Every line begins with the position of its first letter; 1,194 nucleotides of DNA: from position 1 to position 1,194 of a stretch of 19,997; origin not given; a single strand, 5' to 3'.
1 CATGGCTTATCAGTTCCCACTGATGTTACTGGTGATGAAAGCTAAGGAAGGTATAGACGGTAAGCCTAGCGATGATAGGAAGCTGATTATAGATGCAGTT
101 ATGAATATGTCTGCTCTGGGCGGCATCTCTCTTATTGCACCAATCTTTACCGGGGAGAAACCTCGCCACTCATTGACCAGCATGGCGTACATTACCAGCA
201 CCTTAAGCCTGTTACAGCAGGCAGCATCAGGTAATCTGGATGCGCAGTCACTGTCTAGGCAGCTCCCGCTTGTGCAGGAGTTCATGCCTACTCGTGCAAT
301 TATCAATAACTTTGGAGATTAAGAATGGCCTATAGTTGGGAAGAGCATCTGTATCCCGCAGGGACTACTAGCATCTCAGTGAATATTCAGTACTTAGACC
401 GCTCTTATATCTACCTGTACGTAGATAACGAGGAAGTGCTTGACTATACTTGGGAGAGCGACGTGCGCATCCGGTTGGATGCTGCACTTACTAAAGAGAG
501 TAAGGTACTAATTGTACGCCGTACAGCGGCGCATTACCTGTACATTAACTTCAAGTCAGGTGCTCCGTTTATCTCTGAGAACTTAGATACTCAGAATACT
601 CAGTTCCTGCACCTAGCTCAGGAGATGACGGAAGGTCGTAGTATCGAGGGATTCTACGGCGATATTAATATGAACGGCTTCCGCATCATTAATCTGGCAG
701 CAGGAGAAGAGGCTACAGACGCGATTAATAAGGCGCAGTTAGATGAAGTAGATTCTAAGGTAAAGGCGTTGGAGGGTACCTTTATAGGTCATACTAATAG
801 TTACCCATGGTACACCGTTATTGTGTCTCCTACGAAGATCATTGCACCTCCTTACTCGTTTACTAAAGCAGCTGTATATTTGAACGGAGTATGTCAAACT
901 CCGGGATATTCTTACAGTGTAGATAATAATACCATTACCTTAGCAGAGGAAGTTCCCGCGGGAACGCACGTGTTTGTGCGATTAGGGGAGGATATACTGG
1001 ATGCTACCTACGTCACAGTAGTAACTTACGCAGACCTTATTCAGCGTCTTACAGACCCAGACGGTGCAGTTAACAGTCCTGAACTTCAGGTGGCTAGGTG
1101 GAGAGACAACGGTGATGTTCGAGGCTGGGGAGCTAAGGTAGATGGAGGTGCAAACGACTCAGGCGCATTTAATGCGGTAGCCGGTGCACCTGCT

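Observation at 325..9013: Two beta-helix receptor-binding proteins: anchored fibre with chaperone domain plus anchorless spike after the lysis cassette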

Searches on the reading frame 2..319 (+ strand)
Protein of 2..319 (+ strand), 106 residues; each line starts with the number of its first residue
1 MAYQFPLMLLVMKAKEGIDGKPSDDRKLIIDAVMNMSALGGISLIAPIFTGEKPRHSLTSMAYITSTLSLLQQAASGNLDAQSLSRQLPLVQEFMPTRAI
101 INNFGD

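Call 61: search_protein_families(library=phrogs, proteins=[window:2-319:+], max_evalue=0.001)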
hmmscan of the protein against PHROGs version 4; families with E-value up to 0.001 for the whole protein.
window:2-319:+ (106 aa): 1 family
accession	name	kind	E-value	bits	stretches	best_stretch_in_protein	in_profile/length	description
phrog_342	-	head and packaging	1.2e-13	51.1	1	1-105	1094-1224/1235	internal virion protein with endolysin domain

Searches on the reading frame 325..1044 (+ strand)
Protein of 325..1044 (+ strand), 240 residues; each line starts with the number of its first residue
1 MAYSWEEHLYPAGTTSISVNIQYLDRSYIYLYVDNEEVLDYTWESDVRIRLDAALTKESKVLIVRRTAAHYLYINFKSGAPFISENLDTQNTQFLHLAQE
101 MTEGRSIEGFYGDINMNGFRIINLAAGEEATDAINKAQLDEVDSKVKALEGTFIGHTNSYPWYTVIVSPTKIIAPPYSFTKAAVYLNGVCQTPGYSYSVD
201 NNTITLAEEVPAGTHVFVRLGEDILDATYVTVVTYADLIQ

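Call 30: find_related_loci(query=window:325-1044:+, collection=viral_contigs, flank=10000)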
Query window:325-1044:+ (240 aa) in viral_contigs; peptide patterns used: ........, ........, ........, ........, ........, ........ (x = any residue, [..] = any of these).
12 stretches matched a pattern; 4 encode a relative of the query (tblastn E <= 1e-3); 3 distinct loci.
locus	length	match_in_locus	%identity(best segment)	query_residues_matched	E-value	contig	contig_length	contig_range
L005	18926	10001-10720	100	1-240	2e-164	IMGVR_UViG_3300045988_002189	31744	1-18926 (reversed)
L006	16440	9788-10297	25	1-148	4e-8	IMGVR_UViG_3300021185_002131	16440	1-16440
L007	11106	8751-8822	54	184-207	8e-4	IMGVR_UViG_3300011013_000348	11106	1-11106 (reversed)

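Call 33: find_related_loci(query=A4, collection=viral_contigs, flank=10000)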
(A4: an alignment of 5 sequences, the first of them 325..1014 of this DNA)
Query A4 (230 aa) in viral_contigs; peptide patterns used: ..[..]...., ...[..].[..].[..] (x = any residue, [..] = any of these).
193 stretches matched a pattern; 70 encode a relative of the query (tblastn E <= 1e-3); 69 distinct loci.
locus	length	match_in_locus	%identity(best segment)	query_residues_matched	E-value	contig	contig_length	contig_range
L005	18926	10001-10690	100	1-230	1e-156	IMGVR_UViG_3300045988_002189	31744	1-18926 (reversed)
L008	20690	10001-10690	64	1-229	1e-101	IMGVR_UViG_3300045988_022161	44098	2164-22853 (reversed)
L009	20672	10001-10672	65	1-224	4e-101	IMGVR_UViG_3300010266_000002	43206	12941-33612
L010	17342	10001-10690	64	1-229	8e-101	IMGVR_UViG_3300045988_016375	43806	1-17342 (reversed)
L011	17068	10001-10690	63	1-229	2e-99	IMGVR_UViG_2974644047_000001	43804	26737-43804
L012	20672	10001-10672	61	1-224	2e-93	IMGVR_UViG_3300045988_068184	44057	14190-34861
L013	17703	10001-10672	58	1-221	5e-86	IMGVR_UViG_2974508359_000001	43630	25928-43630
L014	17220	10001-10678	56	1-226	8e-84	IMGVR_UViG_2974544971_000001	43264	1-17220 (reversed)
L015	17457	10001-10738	52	1-223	2e-76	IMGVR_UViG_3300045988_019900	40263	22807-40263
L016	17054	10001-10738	51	1-223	7e-75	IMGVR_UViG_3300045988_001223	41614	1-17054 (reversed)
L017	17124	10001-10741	49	1-223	3e-75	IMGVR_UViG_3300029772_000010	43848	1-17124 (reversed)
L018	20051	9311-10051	49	1-223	3e-75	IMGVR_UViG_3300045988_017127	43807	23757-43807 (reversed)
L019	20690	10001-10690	53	1-224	1e-74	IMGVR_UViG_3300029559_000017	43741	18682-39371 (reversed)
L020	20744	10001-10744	49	1-224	2e-74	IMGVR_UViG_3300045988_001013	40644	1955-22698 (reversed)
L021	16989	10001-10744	49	1-224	9e-74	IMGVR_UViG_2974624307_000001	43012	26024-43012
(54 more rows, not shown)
